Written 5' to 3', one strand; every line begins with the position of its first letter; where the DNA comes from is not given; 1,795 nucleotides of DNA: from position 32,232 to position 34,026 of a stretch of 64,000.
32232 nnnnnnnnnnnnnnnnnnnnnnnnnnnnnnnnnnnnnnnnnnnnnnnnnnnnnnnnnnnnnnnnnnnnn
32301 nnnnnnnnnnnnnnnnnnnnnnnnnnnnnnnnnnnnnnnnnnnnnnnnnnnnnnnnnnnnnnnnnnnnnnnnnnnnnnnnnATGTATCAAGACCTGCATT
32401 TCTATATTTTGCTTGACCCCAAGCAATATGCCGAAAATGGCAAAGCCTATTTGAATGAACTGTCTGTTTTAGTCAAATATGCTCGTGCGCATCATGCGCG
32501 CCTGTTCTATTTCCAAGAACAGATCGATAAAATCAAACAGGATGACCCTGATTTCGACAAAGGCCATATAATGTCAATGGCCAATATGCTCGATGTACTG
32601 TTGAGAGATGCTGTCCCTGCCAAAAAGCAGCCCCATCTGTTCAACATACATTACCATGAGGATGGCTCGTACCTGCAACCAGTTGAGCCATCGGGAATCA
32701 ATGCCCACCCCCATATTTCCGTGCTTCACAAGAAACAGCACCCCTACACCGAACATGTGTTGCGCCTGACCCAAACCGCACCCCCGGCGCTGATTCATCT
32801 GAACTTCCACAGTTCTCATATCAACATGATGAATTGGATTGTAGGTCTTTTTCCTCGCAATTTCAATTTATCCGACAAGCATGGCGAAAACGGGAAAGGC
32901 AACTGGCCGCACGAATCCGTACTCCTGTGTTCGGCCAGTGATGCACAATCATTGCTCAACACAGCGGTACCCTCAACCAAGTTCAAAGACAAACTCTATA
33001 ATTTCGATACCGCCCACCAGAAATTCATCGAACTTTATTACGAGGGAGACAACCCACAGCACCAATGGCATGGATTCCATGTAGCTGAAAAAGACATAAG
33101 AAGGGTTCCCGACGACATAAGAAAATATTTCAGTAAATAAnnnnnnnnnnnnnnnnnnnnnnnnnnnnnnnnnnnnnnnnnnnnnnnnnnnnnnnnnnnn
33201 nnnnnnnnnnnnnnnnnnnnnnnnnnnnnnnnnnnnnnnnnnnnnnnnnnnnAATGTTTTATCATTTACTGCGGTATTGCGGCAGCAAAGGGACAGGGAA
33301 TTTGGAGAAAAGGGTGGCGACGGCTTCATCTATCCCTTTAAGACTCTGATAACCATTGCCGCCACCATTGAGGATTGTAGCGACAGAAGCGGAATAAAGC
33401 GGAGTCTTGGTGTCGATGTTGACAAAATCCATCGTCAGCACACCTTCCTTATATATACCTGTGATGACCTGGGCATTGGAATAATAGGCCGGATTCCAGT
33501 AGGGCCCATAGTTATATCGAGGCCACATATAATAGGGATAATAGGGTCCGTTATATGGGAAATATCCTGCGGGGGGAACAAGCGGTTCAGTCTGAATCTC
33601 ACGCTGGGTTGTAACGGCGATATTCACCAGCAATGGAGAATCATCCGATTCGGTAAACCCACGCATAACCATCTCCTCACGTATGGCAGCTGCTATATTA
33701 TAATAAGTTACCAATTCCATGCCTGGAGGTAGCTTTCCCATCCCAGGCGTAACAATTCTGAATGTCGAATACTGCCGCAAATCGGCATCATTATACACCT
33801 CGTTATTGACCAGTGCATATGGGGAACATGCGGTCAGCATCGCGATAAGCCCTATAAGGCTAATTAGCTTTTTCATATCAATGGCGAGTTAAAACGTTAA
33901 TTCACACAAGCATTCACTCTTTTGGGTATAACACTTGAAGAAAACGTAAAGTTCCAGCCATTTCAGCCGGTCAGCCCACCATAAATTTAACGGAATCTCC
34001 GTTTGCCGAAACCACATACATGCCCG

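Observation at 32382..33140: Orphan 252-aa His-rich protein as putative effector of the cassette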

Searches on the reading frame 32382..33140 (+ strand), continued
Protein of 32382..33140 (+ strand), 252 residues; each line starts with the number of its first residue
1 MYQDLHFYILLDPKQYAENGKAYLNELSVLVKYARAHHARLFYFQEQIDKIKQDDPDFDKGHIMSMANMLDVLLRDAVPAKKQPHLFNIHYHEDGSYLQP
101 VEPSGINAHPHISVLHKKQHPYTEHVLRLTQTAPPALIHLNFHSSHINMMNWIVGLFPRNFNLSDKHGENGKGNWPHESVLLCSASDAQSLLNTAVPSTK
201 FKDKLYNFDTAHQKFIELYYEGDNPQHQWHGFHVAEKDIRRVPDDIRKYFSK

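Call 70: find_encoding_contigs(protein=P0048, flank=5000, max_places=1)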
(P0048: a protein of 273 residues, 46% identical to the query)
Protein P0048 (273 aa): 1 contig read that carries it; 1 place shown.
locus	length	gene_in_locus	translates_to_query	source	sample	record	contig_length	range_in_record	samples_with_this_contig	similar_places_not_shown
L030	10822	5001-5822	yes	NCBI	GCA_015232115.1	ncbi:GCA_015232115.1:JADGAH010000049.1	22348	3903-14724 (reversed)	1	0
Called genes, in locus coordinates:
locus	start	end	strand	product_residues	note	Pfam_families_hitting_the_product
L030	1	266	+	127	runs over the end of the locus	PF27276:MJ0349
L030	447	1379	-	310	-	-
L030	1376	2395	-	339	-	PF01145:Band_7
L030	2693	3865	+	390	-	PF03235:GmrSD_N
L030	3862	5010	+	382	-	PF02463:SMC_N (weak), PF13175:AAA_15, PF13476:AAA_23 (weak), PF13304:AAA_21, PF13175:AAA_15, PF12476:DUF3696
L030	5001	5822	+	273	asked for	-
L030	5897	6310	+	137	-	PF00072:Response_reg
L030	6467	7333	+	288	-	PF02091:tRNA-synt_2e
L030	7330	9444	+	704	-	PF02092:tRNA_synt_2f, PF05746:DALR_1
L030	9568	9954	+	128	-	PF01597:GCV_H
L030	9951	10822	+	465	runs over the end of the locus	PF01134:GIDA (weak), PF02737:3HCDH_N (faint), PF03486:HI0933_like (faint), PF07992:Pyr_redox_2, PF13450:NAD_binding_8 (faint), PF13738:Pyr_redox_3, PF00070:Pyr_redox, PF02852:Pyr_redox_dim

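Call 71: find_encoding_contigs(protein=P0139, flank=5000, max_places=1)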
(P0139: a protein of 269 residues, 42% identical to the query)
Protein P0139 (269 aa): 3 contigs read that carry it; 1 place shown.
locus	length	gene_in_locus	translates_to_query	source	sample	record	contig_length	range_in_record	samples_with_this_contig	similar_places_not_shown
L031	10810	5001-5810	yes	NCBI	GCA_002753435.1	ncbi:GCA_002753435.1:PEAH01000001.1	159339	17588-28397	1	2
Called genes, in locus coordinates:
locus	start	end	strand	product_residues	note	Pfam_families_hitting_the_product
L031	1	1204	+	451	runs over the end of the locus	PF00672:HAMP, PF00015:MCPsignal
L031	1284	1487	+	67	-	PF15919:HicB_lk_antitox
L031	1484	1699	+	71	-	PF07927:HicA_toxin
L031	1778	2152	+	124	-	PF01909:NTP_transf_2, PF18765:Polbeta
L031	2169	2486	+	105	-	PF01934:HepT-like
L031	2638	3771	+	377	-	PF03235:GmrSD_N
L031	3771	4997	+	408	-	PF02463:SMC_N (weak), PF13175:AAA_15, PF13476:AAA_23, PF13304:AAA_21, PF12476:DUF3696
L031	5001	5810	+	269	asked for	-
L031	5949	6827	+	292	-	PF02091:tRNA-synt_2e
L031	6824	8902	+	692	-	PF02092:tRNA_synt_2f, PF05746:DALR_1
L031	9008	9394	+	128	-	PF01597:GCV_H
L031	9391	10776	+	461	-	PF01134:GIDA (faint), PF02737:3HCDH_N (faint), PF03486:HI0933_like (faint), PF07992:Pyr_redox_2, PF12831:FAD_oxidored (weak), PF13738:Pyr_redox_3, PF00070:Pyr_redox, PF02852:Pyr_redox_dim, +1 more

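Call 72: find_encoding_contigs(protein=P0131, flank=5000, max_places=1)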
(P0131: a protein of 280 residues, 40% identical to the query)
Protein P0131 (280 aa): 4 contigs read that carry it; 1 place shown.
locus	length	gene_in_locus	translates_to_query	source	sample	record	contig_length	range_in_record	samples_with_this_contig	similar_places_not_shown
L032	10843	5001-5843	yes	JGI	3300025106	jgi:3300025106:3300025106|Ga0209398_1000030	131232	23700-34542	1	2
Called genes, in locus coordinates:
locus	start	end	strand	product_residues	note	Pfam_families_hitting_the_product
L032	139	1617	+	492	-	-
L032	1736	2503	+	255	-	-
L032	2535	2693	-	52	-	-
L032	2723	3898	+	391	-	PF03235:GmrSD_N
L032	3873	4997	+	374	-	PF02463:SMC_N (faint), PF13175:AAA_15, PF13476:AAA_23 (weak), PF13304:AAA_21, PF13175:AAA_15, PF12476:DUF3696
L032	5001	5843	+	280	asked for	-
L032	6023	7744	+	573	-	PF03235:GmrSD_N, PF07510:GmrSD_C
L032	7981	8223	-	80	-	-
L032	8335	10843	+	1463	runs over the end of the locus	PF13855:LRR_8 (faint), PF13306:LRR_5, PF00404:Dockerin_1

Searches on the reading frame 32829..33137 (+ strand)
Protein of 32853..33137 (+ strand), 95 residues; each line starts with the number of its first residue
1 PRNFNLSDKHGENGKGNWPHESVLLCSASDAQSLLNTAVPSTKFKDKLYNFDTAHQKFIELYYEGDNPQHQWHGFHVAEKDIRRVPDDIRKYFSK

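Call 30: search_protein_families(library=pfam, alignment_id=A2, max_evalue=10)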
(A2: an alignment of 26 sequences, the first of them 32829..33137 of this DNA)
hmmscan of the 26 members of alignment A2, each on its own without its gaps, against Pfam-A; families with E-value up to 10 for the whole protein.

A. member 1, window:32829-33137:+ (103 aa): 0 families

B. families by the number of members that match (of 26 scanned): 7 families
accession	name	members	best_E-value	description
PF00031.27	Cystatin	3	0.0028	Cystatin domain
PF11586.13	DUF3242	2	0.055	Protein of unknown function (DUF3242)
PF19834.4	DUF6314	1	0.013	Family of unknown function (DUF6314)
PF15074.11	CFAP90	1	0.019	Cilia and flagella associated protein 90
PF12196.13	hNIFK_binding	1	0.036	FHA Ki67 binding domain of hNIFK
PF17611.7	DUF5506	1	0.081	Family of unknown function (DUF5506)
PF11337.13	DUF3139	1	0.12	Protein of unknown function (DUF3139)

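Call 36: predict_structure(alignment_id=A2)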
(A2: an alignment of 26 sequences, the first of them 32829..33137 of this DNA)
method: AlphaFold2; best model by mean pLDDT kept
length: 103 residues; sequences in the alignment: 26
mean_pLDDT: 86.2   pTM: 0.78
mean pLDDT of the five models: 86.2, 83.4, 81.5, 80.7, 80.1
residues with pLDDT >= 90: 57; 70-90: 36; 50-70: 8; < 50: 2
segments of 3 or more residues with pLDDT < 50: none
pLDDT, mean of each block of 10 residues (from residue 1): 63 85 81 93 92 91 95 74 92 94 93
secondary structure, 60 per line:
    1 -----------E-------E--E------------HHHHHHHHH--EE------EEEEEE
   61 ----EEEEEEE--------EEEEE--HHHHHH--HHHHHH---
elements in order: H36-44 E55-60 E65-71 E80-84 H87-92 H95-100

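Call 39: fold_search(model_id=the predicted structure, library=pdb)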
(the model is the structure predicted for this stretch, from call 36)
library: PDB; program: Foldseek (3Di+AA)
matches with E <= 10: 296; with E <= 0.001: 0
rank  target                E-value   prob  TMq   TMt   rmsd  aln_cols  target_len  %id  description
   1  5t87_F                6.0e-02  0.98  0.43  0.58   2.9        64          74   22  Crystal structure of CDI complex from Cupriavidus taiwanensis LMG 19424 (released 2017-09-13)
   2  5t87_E                1.1e-01  0.97  0.45  0.63   3.0        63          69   19  Crystal structure of CDI complex from Cupriavidus taiwanensis LMG 19424 (released 2017-09-13)
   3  5t87_G                1.5e-01  0.93  0.45  0.59   3.0        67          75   19  Crystal structure of CDI complex from Cupriavidus taiwanensis LMG 19424 (released 2017-09-13)
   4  5t87_H                1.7e-01  0.92  0.45  0.62   3.0        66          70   18  Crystal structure of CDI complex from Cupriavidus taiwanensis LMG 19424 (released 2017-09-13)
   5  5jtg_A                9.4e-01  0.03  0.15  0.06  13.1        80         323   11  Crystal structure of Thermotoga maritima mutant D89K/D253K (released 2017-01-25)
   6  9baq_B                1.1e+00  0.11  0.25  0.37   6.6        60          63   12  CryoEM structure of DIM2-HP1-H3K9me3-DNA complex (released 2024-07-24)
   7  8tmb_A                1.1e+00  0.02  0.13  0.06  11.7        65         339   12  Cryo-EM structure of CorA in complex with conformation-specific synthetic antibody C12 and 20 mM MgCl2, State MG20-1 (released 2025-02-12)
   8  8tmc_B                1.1e+00  0.02  0.15  0.06  12.3        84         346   11  Cryo-EM structure of CorA in complex with conformation-specific synthetic antibody C12 and 20 mM MgCl2, State MG20-2 (released 2025-02-12)
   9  7psg_B                1.2e+00  0.08  0.25  0.12   5.6        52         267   12  Structure of the ligand binding domain of the PacA (ECA2226) chemoreceptor of Pectobacterium atrosepticum SCRI1043 in  (released 2022-05-11)
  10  2bbj_A                1.4e+00  0.03  0.15  0.06  11.7        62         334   11  Crystal structure of the CorA Mg2+ transporter (released 2005-12-13)
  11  8tmd_E                1.5e+00  0.03  0.16  0.06  11.4        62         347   11  Cryo-EM structure of CorA in complex with conformation-specific synthetic antibody C18 and 100 uM MgCl2, State MG0.1-1 (released 2025-02-12)
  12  3lib_G                1.7e+00  0.03  0.21  0.12   7.4        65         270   17  Crystal Structure of the extracellular domain of the putative histidine kinase mmHK1S-Z3 (released 2010-05-05)
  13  3h3h_A                1.9e+00  0.07  0.26  0.23   6.0        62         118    5  Crystal structure of a snoal-like protein of unknown function (bth_ii0226) from burkholderia thailandensis e264 at 1.6 (released 2009-05-05)
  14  8bsi_Le               2.1e+00  0.11  0.21  0.22   3.6        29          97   14  Giardia ribosome chimeric hybrid-like GDP+Pi bound state (B1) (released 2023-03-15)
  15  7aqb_B                2.1e+00  0.07  0.23  0.09  10.1        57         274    5  Crystal structure of human mitogen activated protein kinase 6 (MAPK6) (released 2020-11-11)
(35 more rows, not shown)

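Call 41: search_solved_structures(query=A2, max_evalue=10, show_alignments=3)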
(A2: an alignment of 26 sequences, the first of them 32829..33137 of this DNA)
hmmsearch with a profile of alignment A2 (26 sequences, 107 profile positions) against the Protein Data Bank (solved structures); distinct sequences matched with E-value up to 10: 4.
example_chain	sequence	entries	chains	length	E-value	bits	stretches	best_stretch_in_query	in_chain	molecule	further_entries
6dt7_A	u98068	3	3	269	0.18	15.3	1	36-85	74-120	RNAP1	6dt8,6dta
7tgh_S5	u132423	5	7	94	0.52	13.8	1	27-72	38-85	GRAM domain protein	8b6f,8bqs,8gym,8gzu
3m4x_A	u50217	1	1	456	0.59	13.6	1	22-60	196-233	NOL1/NOP2/sun family protein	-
7nmq_A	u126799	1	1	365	1.2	12.6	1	36-71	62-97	Hemolysin BL lytic component L1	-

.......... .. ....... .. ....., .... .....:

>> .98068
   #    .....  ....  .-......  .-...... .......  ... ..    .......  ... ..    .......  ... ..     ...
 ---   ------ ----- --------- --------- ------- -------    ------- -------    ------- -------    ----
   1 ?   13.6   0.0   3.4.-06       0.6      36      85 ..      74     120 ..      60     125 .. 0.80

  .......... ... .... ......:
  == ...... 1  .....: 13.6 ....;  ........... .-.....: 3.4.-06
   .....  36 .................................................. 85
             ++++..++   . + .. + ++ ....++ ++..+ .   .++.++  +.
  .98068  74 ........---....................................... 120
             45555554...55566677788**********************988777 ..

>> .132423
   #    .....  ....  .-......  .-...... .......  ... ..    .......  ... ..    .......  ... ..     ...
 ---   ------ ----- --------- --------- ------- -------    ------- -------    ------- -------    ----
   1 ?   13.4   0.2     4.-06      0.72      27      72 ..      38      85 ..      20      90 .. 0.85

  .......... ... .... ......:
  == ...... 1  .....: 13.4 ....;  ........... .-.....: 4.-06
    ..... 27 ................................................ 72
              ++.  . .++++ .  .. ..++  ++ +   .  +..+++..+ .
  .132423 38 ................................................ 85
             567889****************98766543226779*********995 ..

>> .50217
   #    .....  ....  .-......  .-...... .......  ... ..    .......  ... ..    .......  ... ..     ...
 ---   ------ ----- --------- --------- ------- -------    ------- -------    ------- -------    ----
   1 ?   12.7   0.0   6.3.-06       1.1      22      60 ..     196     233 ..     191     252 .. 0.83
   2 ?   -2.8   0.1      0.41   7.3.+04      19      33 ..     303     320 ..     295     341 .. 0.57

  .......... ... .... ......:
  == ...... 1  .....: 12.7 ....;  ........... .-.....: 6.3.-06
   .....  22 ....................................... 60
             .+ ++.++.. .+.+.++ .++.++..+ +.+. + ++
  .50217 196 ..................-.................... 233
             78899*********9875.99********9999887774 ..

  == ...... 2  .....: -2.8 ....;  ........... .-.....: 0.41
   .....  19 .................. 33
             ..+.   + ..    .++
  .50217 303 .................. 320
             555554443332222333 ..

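Call 50: search_protein_families(library=padloc, proteins=[window:32853-33137:+], max_evalue=0.01)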
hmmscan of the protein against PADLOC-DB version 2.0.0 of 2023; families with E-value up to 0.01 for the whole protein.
window:32853-33137:+ (95 aa): 1 family
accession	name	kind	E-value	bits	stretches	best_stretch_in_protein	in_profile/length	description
PDLC03909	NsnC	-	2e-36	124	1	2-94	171-269/274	-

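Call 55: search_protein_representatives(alignment_id=A2)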
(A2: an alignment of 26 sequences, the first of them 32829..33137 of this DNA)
Query: 26 sequences, 107 profile positions. Proteins with E-value up to 0.001 (for the whole library): 405; up to 1e-10: 231; up to 1e-30: 29. The best 150 are listed.
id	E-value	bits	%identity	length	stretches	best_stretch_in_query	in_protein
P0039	2.6e-46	172.4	-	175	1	2-106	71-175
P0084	6.9e-44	164.6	-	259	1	2-106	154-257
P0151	1.5e-41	157.1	-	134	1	2-106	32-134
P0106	1.5e-41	157.1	-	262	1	2-106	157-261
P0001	2.9e-41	156.2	-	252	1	2-106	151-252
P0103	1.3e-40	154.1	-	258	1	2-105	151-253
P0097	1.5e-39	150.7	-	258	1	2-105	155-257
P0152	1.9e-39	150.3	-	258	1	2-106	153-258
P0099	2.0e-39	150.2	-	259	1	2-105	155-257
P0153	2.6e-38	146.7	-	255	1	2-105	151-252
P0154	3.7e-37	143.0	-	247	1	2-105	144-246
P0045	7.3e-37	142.0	-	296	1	2-105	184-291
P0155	7.8e-37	141.9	-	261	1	2-106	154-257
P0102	1.1e-36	141.4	-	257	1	9-105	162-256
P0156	1.3e-36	141.2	-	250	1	2-106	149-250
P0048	4.8e-26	107.2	-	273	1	2-106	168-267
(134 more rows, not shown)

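Call 67: fold_search(model_id=the predicted structure, library=viral)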
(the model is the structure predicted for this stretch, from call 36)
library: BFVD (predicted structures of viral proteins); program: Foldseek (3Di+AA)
matches with E <= 10: 709; with E <= 0.001: 0
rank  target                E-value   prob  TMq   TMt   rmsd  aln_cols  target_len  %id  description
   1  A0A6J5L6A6            1.6e-01  0.23  0.30  0.04   8.3        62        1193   10  Uncharacterized protein [uncultured Caudovirales phage]
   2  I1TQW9                2.2e-01  0.33  0.37  0.35   5.9        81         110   11  (no name in the UniProt tables at hand)
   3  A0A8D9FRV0            2.9e-01  0.20  0.26  0.18   4.8        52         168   19  UVR domain-containing protein [uncultured marine phage]
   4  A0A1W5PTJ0            3.1e-01  0.23  0.25  0.25   7.0        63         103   13  (no name in the UniProt tables at hand)
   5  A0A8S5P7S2            3.5e-01  0.23  0.29  0.09   7.8        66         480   14  Uncharacterized protein [Siphoviridae sp. ctsUY14]
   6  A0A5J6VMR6            3.5e-01  0.12  0.20  0.16   7.6        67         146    4  S1-like domain-containing protein [Megaviridae environmental sample]
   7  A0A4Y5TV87            3.8e-01  0.14  0.29  0.20  12.3        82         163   13  Alpha/beta hydrolase [Vibrio phage VAP7]
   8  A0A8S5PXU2            4.0e-01  0.13  0.25  0.12  10.9        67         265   13  Chromosome segregation ATPase [Siphoviridae sp. ct2vX3]
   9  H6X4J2                4.6e-01  0.20  0.29  0.27   8.4        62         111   18  Uncharacterized protein [Klebsiella phage vB_KleM_RaK2]
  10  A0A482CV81            4.6e-01  0.13  0.22  0.15   9.1        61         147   18  (no name in the UniProt tables at hand)
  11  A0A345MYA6            4.9e-01  0.11  0.25  0.29  10.1        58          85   14  (no name in the UniProt tables at hand)
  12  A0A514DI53            5.2e-01  0.18  0.30  0.33  10.0        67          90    7  Uncharacterized protein [Microbacterium phage Cressida]
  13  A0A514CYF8            5.6e-01  0.16  0.29  0.33   8.9        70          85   10  (no name in the UniProt tables at hand)
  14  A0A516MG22            6.3e-01  0.23  0.30  0.37   7.4        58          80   14  (no name in the UniProt tables at hand)
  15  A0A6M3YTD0            6.3e-01  0.15  0.31  0.19   5.5        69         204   12  Phosphodiesterase [Alteromonas phage vB_AcoS-R7M]
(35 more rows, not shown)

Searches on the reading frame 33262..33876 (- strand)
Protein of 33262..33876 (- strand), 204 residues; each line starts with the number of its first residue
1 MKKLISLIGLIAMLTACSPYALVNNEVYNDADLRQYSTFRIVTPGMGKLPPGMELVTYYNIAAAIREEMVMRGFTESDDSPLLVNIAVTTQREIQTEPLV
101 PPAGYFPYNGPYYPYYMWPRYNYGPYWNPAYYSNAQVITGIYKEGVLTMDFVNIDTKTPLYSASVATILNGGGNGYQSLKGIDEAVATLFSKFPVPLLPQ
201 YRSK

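Call 6: search_protein_families(library=pfam, proteins=[window:33262-33876:-], max_evalue=0.1)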
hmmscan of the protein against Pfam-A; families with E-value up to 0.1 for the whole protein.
window:33262-33876:- (204 aa): 2 families
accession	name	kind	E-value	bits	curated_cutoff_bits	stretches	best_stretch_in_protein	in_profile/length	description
PF13590.11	DUF4136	-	3.2e-26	93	32.8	1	27-195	5-152/152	Domain of unknown function (DUF4136)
PF08139.17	LPAM_1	-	0.00024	21.8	20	1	1-18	1-18/18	Prokaryotic membrane lipoprotein lipid attachment site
